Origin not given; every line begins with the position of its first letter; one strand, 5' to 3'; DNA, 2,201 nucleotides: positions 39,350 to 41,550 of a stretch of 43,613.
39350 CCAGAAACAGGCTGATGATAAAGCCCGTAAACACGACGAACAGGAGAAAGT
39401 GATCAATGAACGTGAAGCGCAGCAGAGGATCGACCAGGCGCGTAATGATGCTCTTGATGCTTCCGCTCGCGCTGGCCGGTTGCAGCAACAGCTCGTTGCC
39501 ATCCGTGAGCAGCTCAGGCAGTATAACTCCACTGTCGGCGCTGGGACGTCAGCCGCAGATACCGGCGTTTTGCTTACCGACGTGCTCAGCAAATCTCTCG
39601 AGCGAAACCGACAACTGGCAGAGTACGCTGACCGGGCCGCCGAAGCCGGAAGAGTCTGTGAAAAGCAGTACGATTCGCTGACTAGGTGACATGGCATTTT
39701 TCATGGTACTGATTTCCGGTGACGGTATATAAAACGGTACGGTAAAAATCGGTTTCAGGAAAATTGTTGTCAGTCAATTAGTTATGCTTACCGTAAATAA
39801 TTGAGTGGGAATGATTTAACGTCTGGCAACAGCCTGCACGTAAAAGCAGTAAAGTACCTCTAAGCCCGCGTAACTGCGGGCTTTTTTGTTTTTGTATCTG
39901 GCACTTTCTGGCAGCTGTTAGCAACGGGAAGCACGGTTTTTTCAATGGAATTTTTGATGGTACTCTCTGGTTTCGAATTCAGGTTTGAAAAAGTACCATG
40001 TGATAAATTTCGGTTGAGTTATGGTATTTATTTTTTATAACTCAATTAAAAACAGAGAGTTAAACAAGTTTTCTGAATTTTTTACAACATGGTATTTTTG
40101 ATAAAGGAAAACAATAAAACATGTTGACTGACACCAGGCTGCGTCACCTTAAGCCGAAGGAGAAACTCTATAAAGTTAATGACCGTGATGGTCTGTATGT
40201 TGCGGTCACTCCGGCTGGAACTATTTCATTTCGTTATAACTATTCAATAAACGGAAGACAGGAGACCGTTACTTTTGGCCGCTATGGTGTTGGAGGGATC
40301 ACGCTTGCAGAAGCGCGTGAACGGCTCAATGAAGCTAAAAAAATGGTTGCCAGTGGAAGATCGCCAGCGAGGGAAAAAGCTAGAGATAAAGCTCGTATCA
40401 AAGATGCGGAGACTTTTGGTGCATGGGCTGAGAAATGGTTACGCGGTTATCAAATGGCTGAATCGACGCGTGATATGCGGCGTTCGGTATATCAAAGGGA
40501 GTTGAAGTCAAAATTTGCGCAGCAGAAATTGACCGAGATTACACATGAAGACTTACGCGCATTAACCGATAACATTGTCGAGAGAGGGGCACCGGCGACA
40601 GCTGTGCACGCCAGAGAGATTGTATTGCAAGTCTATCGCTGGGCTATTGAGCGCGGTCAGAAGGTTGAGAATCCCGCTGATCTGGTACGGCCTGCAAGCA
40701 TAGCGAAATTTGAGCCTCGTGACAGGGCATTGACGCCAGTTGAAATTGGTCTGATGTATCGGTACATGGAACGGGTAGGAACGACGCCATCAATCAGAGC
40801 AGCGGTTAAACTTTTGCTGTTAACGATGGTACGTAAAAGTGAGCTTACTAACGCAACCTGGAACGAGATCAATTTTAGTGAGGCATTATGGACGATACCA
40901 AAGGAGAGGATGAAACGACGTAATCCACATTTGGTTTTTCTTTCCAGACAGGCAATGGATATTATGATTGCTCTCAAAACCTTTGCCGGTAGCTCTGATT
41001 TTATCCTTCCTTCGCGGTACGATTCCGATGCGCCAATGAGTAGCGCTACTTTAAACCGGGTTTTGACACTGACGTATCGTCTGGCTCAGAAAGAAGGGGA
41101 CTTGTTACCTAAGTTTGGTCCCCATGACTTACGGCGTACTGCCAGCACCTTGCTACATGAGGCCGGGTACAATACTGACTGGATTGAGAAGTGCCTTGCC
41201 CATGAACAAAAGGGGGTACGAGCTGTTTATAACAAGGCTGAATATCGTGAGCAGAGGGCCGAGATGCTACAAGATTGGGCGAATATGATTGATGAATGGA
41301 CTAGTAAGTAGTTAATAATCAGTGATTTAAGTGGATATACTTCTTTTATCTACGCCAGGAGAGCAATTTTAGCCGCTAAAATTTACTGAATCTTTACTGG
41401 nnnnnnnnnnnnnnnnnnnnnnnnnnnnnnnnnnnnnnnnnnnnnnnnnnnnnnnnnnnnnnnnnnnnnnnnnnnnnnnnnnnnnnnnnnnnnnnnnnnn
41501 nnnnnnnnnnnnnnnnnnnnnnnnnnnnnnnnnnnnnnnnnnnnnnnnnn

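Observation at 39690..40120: Candidate attP with arm-type repeats; genome is in the non-integrated permutation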

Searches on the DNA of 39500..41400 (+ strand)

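Call 6: search_dna_similar(query=window:39500-41400:+, collection=phages, mode=near)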
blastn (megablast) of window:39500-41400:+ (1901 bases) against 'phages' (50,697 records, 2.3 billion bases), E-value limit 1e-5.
Records with a match: 31; places in all: 32; records where one place covers at least 80% of the query: 0.
Best place of each record, by identity: 90-95% 13; 80-90% 18.
By first word of the organism name: Escherichia 16; Salmonella 9; Klebsiella 4; Enterobacter 1; phage 1.
By host as written in the record: Escherichia coli O157:H7 4; - 4; Salmonella enterica subsp. enterica STW-2 2; Salmonella enterica 2; Escherichia coli 2; pathenogenic Salmonella bacterium 2; Salmonella enterica serovar Typhimurium strain LT2 2; Escherichia coli O103:H25 strain NIPH-11060424/NVH-734 2; and 11 more.
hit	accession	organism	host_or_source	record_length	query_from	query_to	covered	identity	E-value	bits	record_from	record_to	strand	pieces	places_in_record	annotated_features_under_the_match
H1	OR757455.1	Salmonella phage VB_ST_E15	Salmonella enterica subsp. enterica ...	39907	1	319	17%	93.4%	1e-130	473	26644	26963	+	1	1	putative glycoside hydrolase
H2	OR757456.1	Salmonella phage VB_ST_SPNIS2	Salmonella enterica subsp. enterica ...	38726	1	319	17%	93.4%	1e-130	473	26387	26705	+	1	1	none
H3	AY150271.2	Salmonella phage epsilon15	Salmonella enterica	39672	1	319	17%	91.6%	1e-120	440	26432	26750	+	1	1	putative Rz-like protein | Rz1 | integration host factor (x2) | integrase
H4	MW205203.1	Enterobacter phage BUCT554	Enterobacter cloacae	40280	1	319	17%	91.6%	1e-120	440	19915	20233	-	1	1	DUF2514 domain-containing protein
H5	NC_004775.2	Salmonella phage epsilon15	Salmonella enterica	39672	1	319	17%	91.6%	1e-120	440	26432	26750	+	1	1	Rz-like spanin (x2) | integration host factor (x2) | integrase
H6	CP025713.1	Escherichia phage YDC107_2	Escherichia coli YCD107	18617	1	321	17%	90.7%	3e-116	425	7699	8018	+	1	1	hypothetical protein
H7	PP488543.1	Escherichia phage BP9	Escherichia coli SL19-2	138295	1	321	17%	90.4%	1e-114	420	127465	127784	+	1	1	protein gp55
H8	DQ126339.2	Escherichia phage phiV10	Escherichia coli O157:H7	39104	1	321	17%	89.4%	1e-109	403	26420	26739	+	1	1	putative lysis accessory protein | putative rz1-like protein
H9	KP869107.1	Escherichia coli O157 typing phage 9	Escherichia coli O157:H7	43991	1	321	17%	89.4%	1e-109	403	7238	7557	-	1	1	hypothetical protein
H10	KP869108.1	Escherichia coli O157 typing phage 10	Escherichia coli O157:H7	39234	1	321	17%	89.4%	1e-109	403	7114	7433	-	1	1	hypothetical protein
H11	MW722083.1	Escherichia phage vB_EcoP_ZX5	Escherichia coli YO1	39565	1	321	17%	89.4%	1e-109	403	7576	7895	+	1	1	DUF2514 domain-containing protein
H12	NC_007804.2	Escherichia phage phiV10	Escherichia coli O157:H7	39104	1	321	17%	89.4%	1e-109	403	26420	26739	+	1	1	Rz-like spanin (x2)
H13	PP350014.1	phage PH444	-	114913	1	321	17%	89.4%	1e-109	403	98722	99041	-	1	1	record has no annotation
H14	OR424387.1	Escherichia phage HEMP4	Escherichia coli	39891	1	317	17%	90.6%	1e-114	420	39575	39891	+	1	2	record has no annotation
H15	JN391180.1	Salmonella phage SPN1S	pathenogenic Salmonella bacterium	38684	1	316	17%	90.3%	2e-112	412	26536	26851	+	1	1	putative Rz-like protein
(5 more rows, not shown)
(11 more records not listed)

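Call 7: get_annotated_region(hit=H5, flank=2500)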
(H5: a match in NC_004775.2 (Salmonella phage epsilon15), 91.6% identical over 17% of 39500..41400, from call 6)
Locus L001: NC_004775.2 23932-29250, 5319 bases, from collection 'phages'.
description: Enterobacteria phage epsilon15, complete genome.
organism: Salmonella phage epsilon15 (NCBI taxid 215158)
taxonomy: Viruses; Duplodnaviria; Heunggongvirae; Uroviricota; Caudoviricetes; Uetakevirus; Uetakevirus epsilon15
host: Salmonella enterica; source: -; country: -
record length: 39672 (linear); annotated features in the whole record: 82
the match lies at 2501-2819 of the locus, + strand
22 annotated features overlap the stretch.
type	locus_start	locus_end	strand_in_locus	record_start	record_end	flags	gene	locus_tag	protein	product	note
CDS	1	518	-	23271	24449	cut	-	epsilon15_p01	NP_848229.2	O-antigen ligase family protein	ten transmembrane domains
CDS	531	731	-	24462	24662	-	-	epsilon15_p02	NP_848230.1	serotype conversion: alpha polymerase inhibitor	two transmembrane domains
protein_bind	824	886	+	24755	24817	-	-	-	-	RNaseIII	mRNA processing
CDS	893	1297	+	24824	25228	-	-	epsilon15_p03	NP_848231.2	membrane protein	gp23; three transmembrane domains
CDS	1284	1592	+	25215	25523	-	-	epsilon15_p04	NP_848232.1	holin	similar to Ralsonia solanacearum phage related protein: NP_520053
CDS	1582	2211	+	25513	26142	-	-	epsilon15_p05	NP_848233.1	endolysin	HHpred: 4ok7_A Endolysin; 1.90A {Salmonella phage SPN1S}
CDS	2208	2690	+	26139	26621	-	-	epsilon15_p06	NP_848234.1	Rz-like spanin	one transmembrane domain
CDS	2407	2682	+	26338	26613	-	-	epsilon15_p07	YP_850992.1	Rz-like spanin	similar to phiV10 rz-1-like protein in YP_512285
protein_bind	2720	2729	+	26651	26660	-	-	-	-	integrase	integration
protein_bind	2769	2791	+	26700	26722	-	-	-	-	integration host factor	IHF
protein_bind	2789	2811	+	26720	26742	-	-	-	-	integration host factor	IHF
protein_bind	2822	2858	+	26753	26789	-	-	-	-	RNaseIII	mRNA processing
protein_bind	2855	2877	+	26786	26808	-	-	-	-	integration host factor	IHF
stem_loop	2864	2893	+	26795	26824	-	-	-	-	-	rho-independent terminator; transcriptional termination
protein_bind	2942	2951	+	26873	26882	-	-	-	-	integrase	integration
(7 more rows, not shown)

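Call 8: search_dna_similar(query=window:39690-41400:+, collection=ecoli_genomes, mode=near)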
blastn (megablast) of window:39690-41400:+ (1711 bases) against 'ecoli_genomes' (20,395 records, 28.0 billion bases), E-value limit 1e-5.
Records with a match: 627; places in all: 637; records where one place covers at least 80% of the query: 121.
Genomes with a match: 627 of 5426; with a place that covers at least 80% of the query: 121. Places per genome that has any: lowest 1, median 1, highest 2. On chromosomes: 637 places; on plasmids: 0.
Best place of each record, by identity: >=99% 17; 95-99% 87; 90-95% 120; 80-90% 395; 60-80% 8.
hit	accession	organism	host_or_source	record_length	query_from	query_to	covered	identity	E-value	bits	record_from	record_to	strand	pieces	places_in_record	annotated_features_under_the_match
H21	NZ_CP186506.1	Escherichia coli strain R18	Homo sapiens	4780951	1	1707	100%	94.4%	0e+0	2619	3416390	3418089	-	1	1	tyrosine-type recombinase/integrase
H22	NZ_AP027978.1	Escherichia coli strain VE-V11-M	-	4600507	1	1695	99%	94.6%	0e+0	2614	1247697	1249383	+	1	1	tyrosine-type recombinase/integrase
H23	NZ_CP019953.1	Escherichia coli M8 strain M8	Mus musculus C57Bl/6J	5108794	111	1711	94%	99.8%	0e+0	2940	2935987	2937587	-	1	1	tyrosine-type recombinase/integrase | guaA: glutamine-hydrolyzing GMP synthase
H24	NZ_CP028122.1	Escherichia coli O43 str. RM10042 strain RM10042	Bos taurus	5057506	111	1711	94%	99.8%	0e+0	2940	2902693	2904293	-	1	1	tyrosine-type recombinase/integrase | guaA: glutamine-hydrolyzing GMP synthase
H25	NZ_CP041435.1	Escherichia coli strain STEC309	patient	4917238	111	1711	94%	99.8%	0e+0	2940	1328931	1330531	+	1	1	tyrosine-type recombinase/integrase | guaA: glutamine-hydrolyzing GMP synthase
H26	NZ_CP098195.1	Escherichia coli strain Z0117EC0098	Canis lupus familiaris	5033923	111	1711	94%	99.8%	0e+0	2940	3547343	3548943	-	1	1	tyrosine-type recombinase/integrase | guaA: glutamine-hydrolyzing GMP synthase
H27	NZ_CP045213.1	Escherichia coli strain EH41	Homo sapiens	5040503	111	1711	94%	99.8%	0e+0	2940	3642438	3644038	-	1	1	tyrosine-type recombinase/integrase | guaA: glutamine-hydrolyzing GMP synthase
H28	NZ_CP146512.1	Escherichia coli strain EH53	Homo sapiens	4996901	111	1711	94%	99.8%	0e+0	2940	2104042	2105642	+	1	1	tyrosine-type recombinase/integrase | guaA: glutamine-hydrolyzing GMP synthase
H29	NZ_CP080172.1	Escherichia coli strain PK8566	chicken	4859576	111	1711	94%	99.8%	0e+0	2940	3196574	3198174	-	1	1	tyrosine-type recombinase/integrase | guaA: glutamine-hydrolyzing GMP synthase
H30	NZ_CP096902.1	Escherichia coli strain RSHH22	Mus musculus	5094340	111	1711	94%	99.8%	0e+0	2940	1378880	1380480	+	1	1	tyrosine-type recombinase/integrase | guaA: glutamine-hydrolyzing GMP synthase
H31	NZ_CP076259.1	Escherichia coli strain WY517-2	Homo sapiens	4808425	111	1711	94%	99.8%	0e+0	2940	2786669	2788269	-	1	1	tyrosine-type recombinase/integrase | guaA: glutamine-hydrolyzing GMP synthase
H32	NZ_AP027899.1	Escherichia coli strain 2018-10-2CC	Homo sapiens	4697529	111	1711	94%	99.8%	0e+0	2940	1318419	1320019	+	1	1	tyrosine-type recombinase/integrase | guaA: glutamine-hydrolyzing GMP synthase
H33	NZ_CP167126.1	Escherichia coli strain SK6988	Mouse fecal sample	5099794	111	1711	94%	99.8%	0e+0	2940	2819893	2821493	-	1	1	tyrosine-type recombinase/integrase | guaA: glutamine-hydrolyzing GMP synthase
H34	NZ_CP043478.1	Escherichia coli strain ST130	Yak feces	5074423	111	1711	94%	99.8%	0e+0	2935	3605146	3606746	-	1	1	tyrosine-type recombinase/integrase | guaA: glutamine-hydrolyzing GMP synthase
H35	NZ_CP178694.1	Escherichia coli strain VTB97432v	Chicken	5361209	111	1711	94%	99.8%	0e+0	2935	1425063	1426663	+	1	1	tyrosine-type recombinase/integrase | guaA: glutamine-hydrolyzing GMP synthase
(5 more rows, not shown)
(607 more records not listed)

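Call 9: get_annotated_region(hit=H23, flank=3000)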
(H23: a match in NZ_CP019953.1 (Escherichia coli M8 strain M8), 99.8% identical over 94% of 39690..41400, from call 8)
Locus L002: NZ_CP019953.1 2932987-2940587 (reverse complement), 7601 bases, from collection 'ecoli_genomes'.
description: Escherichia coli M8 chromosome, complete genome
organism: Escherichia coli M8 strain M8 (NCBI taxid 1392854)
replicon: chromosome; assembly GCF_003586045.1
host: Mus musculus C57Bl/6J; source: ob/ob mice; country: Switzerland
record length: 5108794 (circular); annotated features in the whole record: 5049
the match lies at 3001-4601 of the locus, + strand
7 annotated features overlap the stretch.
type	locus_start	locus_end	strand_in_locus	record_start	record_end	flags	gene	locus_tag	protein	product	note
CDS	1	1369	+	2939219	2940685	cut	guaB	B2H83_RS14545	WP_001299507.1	IMP dehydrogenase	-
CDS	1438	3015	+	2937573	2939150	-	guaA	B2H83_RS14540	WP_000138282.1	glutamine-hydrolyzing GMP synthase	-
CDS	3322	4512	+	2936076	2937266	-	-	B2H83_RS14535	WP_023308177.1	tyrosine-type recombinase/integrase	-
CDS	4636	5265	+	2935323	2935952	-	-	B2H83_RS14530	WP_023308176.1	hypothetical protein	-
CDS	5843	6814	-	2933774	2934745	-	-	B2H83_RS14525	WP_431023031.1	LuxR family transcriptional regulator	-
CDS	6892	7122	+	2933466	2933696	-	-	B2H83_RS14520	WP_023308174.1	helix-turn-helix transcriptional regulator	-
CDS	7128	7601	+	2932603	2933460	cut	-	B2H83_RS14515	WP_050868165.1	helicase RepA family protein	-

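Call 10: get_annotated_region(hit=H21, flank=6000)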
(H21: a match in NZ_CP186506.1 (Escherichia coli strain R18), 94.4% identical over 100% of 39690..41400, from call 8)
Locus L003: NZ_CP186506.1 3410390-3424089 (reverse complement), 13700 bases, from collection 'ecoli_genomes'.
description: Escherichia coli strain R18 chromosome, complete genome
organism: Escherichia coli strain R18 (NCBI taxid 562)
replicon: chromosome; assembly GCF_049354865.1
host: Homo sapiens; source: sputum; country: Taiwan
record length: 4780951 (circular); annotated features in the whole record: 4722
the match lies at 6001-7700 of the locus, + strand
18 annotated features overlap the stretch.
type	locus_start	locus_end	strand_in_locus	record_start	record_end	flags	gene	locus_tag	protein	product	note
CDS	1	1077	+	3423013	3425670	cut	-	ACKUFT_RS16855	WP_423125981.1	hypothetical protein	-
CDS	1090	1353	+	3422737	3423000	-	-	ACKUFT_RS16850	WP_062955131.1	hypothetical protein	-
CDS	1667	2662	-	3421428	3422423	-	-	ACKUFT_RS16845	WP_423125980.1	hypothetical protein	-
CDS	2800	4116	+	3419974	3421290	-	-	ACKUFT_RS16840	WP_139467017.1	right-handed parallel beta-helix repeat-containing protein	-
CDS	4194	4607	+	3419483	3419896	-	-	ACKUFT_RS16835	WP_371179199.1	putative holin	-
CDS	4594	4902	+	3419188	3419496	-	-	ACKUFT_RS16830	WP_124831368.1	phage holin family protein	-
CDS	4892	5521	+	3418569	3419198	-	-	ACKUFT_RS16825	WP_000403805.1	glycoside hydrolase family 19 protein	-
CDS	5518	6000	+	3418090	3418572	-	-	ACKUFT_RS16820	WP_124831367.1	DUF2514 domain-containing protein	-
CDS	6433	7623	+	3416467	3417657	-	-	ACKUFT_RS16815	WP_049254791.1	tyrosine-type recombinase/integrase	-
CDS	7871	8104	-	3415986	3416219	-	-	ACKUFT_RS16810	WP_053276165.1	EexN family lipoprotein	-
CDS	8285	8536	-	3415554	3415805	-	-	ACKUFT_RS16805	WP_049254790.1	hypothetical protein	-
CDS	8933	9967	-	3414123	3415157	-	-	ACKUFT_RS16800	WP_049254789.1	hypothetical protein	-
CDS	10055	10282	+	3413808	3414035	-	-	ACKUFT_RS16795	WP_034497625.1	helix-turn-helix transcriptional regulator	-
CDS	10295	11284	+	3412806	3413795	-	-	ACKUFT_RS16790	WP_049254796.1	replication protein RepA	-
CDS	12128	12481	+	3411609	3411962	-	traJ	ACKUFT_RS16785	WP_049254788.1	conjugal transfer transcriptional regulator TraJ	-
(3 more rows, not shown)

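Call 25: search_dna_similar(query=window:39700-39900:+, collection=ecoli_genomes, mode=near, max_rows=40)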
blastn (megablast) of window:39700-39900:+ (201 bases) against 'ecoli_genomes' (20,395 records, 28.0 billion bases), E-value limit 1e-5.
Records with a match: 615; places in all: 623; records where one place covers at least 80% of the query: 6.
Genomes with a match: 615 of 5426; with a place that covers at least 80% of the query: 6. Places per genome that has any: lowest 1, median 1, highest 2. On chromosomes: 623 places; on plasmids: 0.
Best place of each record, by identity: >=99% 21; 95-99% 77; 90-95% 60; 80-90% 457.
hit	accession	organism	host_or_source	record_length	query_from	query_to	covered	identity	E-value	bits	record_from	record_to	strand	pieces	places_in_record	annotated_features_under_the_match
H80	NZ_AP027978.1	Escherichia coli strain VE-V11-M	-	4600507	1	201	100%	90.1%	9e-67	261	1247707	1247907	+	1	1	none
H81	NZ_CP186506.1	Escherichia coli strain R18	Homo sapiens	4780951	1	201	100%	90.1%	9e-67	261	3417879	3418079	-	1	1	none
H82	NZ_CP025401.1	Escherichia coli strain MS8345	Homo sapiens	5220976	1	195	97%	83.3%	9e-42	178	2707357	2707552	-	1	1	none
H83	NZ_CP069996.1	Escherichia coli strain FDAARGOS_1300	Homo sapiens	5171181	1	195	97%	83.3%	9e-42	178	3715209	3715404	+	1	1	none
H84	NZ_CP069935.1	Escherichia coli strain FDAARGOS_1302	Homo sapiens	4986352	1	195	97%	83.3%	9e-42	178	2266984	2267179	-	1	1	none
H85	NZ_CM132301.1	Escherichia coli strain 2022E04-002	Homo sapiens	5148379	1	195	97%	81.7%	9e-37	161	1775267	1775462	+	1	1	none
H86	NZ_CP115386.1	Escherichia coli strain CUVET20-PYO2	dog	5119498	1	126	63%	89.0%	2e-34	154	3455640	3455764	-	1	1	none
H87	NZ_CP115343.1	Escherichia coli strain CUVET21-H2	dog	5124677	1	126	63%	89.0%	2e-34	154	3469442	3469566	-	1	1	none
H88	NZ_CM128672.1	Escherichia coli strain EC67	blood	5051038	1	126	63%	89.0%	2e-34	154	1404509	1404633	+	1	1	none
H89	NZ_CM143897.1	Escherichia coli strain E23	Homo sapiens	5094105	1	126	63%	89.0%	2e-34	154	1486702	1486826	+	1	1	none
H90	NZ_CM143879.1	Escherichia coli strain E15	Homo sapiens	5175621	1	126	63%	89.0%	2e-34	154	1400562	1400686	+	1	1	none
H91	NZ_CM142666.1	Escherichia coli strain UID2309220026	Homo sapiens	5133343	1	126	63%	89.0%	2e-34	154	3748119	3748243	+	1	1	none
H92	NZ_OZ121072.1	Escherichia coli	Homo sapiens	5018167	1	126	63%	89.0%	2e-34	154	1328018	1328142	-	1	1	none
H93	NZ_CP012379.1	Escherichia coli strain PAR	cockatoo feces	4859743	1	126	63%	88.2%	7e-33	148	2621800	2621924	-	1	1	none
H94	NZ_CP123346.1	Escherichia coli strain AREA_486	Homo sapiens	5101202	1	126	63%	88.1%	7e-33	148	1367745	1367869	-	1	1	none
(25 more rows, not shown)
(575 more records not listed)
